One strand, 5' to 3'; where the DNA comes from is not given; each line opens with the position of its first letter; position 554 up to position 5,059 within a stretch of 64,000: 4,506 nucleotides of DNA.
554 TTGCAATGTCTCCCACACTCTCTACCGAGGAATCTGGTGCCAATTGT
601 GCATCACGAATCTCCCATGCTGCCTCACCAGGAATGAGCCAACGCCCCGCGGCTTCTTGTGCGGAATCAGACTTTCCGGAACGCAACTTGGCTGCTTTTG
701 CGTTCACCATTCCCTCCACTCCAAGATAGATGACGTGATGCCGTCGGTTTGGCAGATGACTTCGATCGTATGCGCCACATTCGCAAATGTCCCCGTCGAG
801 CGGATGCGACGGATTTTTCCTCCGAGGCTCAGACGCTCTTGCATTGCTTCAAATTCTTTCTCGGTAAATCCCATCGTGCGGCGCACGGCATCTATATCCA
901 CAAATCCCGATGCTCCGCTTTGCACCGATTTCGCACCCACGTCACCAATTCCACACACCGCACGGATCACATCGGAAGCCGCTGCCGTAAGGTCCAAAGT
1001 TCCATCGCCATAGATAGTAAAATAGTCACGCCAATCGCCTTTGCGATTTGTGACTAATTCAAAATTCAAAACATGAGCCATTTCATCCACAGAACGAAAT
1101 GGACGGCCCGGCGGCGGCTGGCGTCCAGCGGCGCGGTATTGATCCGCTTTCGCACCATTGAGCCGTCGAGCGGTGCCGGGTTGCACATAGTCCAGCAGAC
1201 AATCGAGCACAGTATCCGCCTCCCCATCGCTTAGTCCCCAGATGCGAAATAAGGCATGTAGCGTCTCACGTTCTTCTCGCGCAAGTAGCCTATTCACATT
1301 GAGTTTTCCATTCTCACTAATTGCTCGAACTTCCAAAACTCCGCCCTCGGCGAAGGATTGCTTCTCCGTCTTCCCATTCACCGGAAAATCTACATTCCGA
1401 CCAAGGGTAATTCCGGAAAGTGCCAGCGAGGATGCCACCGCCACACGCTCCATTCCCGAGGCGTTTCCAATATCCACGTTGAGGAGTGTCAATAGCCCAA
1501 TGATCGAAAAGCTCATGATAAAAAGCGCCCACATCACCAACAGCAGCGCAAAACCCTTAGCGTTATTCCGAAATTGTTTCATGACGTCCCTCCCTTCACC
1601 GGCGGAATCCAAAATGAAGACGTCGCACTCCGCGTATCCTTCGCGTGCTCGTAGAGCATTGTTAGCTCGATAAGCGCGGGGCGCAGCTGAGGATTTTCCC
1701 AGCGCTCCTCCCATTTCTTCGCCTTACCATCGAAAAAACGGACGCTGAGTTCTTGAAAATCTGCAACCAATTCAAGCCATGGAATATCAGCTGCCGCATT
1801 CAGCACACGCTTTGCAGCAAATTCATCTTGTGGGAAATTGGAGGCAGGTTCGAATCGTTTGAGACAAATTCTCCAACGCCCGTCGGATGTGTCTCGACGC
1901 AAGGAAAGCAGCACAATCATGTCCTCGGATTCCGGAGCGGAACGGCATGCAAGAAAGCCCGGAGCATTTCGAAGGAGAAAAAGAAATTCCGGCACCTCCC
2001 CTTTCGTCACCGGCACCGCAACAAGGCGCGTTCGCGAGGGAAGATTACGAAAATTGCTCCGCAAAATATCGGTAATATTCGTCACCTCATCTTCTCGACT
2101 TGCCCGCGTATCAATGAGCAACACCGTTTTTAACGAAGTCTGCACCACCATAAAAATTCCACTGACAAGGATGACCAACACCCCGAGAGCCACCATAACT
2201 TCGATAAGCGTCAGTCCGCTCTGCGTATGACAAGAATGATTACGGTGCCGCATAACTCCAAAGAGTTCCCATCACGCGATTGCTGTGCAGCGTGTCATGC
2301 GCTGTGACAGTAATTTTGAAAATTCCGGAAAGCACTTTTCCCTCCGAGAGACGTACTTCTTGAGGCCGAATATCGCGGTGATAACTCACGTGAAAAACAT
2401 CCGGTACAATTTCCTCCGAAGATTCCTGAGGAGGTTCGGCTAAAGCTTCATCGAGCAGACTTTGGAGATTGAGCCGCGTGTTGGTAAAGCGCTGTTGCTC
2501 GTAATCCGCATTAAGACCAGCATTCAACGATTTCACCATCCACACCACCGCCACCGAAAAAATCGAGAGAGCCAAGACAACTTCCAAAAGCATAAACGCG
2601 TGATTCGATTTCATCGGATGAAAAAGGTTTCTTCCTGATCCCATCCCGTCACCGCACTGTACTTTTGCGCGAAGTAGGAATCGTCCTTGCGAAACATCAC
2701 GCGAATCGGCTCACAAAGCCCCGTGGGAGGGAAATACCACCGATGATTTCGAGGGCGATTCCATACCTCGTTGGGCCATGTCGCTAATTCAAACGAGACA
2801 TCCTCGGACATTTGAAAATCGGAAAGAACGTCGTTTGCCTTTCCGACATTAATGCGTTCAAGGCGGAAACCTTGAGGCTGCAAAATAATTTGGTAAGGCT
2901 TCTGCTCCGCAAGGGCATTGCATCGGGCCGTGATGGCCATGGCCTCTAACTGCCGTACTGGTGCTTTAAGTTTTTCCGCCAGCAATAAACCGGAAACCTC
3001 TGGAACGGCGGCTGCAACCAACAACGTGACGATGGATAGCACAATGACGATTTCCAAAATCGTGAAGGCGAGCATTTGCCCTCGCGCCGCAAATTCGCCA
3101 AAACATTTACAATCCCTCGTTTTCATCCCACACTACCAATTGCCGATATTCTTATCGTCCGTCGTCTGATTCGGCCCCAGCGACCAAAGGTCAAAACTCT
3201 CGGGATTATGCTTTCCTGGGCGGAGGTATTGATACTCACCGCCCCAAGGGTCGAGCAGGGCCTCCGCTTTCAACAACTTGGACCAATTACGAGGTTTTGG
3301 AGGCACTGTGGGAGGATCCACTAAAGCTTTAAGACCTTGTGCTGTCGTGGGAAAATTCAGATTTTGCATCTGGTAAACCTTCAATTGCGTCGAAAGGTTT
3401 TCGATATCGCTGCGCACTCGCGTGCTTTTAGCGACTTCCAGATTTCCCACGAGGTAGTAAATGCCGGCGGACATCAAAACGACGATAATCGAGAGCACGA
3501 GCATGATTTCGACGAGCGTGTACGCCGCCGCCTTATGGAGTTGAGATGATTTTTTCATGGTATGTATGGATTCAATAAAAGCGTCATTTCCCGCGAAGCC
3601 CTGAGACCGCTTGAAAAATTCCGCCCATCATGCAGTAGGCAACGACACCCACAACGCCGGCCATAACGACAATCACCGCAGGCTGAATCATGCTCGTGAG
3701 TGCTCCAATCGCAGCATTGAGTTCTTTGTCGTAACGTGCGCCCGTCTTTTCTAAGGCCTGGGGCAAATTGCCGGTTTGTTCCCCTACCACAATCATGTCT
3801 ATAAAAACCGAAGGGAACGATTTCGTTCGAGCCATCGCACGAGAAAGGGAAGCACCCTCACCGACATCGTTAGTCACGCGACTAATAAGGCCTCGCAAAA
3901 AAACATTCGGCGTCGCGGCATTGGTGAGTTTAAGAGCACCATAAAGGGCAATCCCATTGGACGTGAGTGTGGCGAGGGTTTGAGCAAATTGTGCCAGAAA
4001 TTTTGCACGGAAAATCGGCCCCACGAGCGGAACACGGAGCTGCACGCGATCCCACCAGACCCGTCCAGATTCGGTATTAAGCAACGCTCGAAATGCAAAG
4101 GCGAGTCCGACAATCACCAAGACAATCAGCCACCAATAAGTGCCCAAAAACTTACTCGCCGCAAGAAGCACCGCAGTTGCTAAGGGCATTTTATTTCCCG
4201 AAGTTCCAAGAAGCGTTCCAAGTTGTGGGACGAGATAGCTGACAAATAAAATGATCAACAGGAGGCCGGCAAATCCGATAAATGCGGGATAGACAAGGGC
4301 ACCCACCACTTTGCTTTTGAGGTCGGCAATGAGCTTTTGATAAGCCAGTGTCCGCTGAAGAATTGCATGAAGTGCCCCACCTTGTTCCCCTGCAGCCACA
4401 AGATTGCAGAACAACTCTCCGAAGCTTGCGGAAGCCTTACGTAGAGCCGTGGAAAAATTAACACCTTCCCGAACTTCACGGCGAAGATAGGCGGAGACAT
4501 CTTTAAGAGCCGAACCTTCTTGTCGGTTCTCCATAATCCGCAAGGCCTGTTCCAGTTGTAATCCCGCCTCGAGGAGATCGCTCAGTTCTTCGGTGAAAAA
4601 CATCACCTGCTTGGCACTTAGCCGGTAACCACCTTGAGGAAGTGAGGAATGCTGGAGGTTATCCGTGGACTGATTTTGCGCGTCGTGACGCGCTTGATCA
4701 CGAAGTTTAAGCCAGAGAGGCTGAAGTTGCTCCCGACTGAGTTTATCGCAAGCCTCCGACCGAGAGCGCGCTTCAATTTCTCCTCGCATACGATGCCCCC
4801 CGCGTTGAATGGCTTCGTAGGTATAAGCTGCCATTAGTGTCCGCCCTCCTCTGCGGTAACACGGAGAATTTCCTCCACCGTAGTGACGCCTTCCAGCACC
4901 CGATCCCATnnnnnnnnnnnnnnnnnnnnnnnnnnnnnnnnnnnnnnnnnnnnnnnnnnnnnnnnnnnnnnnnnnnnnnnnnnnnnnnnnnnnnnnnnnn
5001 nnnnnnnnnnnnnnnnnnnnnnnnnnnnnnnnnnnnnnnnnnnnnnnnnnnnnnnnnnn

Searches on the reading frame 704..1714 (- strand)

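Call 8: search_protein_families(library=pfam, proteins=[window:704-1714:-], max_evalue=0.001)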
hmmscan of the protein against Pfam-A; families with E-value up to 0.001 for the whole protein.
window:704-1714:- (336 aa): 1 family
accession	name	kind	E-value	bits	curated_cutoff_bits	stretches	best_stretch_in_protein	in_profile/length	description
PF21687.3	T2SSK_1st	-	2e-07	32.1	26.2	1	136-218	1-90/107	Type II secretion system (T2SS), protein K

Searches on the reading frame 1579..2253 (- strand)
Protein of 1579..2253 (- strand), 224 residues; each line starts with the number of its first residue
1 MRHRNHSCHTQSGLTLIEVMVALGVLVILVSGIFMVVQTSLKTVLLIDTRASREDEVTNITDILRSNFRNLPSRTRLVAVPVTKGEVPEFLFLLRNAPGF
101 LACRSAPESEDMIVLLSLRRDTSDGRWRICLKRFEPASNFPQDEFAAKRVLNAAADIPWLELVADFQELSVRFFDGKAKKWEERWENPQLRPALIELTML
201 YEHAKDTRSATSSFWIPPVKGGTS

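Call 8: search_protein_families(library=pfam, proteins=[window:1579-2253:-], max_evalue=0.001)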
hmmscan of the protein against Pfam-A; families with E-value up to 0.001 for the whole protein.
window:1579-2253:- (224 aa): 1 family
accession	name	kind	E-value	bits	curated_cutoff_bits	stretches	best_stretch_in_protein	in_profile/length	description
PF07963.17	N_methyl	-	2.6e-06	27.2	21.2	1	10-34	3-27/27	Prokaryotic N-terminal methylation motif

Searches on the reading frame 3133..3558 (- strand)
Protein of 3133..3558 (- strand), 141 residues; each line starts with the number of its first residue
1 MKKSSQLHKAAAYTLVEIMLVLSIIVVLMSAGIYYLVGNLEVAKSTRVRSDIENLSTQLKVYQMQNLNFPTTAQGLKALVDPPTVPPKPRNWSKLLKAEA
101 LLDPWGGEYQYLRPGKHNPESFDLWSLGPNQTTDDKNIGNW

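Call 8: search_protein_families(library=pfam, proteins=[window:3133-3558:-], max_evalue=0.001)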
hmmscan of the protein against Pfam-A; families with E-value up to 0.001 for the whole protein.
window:3133-3558:- (141 aa): 2 families
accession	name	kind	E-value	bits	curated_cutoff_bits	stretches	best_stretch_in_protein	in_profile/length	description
PF08334.16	T2SSG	-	2.7e-24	85.7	21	1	37-140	3-107/108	Type II secretion system (T2SS), protein G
PF07963.17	N_methyl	-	0.00074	19.4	21.2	1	9-31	3-25/27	Prokaryotic N-terminal methylation motif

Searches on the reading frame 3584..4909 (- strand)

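Call 8: search_protein_families(library=pfam, proteins=[window:3584-4909:-], max_evalue=0.001)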
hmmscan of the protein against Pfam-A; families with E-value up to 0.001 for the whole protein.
window:3584-4909:- (441 aa): 1 family
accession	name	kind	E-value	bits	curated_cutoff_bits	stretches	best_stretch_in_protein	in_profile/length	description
PF00482.28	T2SSF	-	7.7e-50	168.5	25.2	2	105-228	1-125/125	Type II secretion system (T2SS), protein F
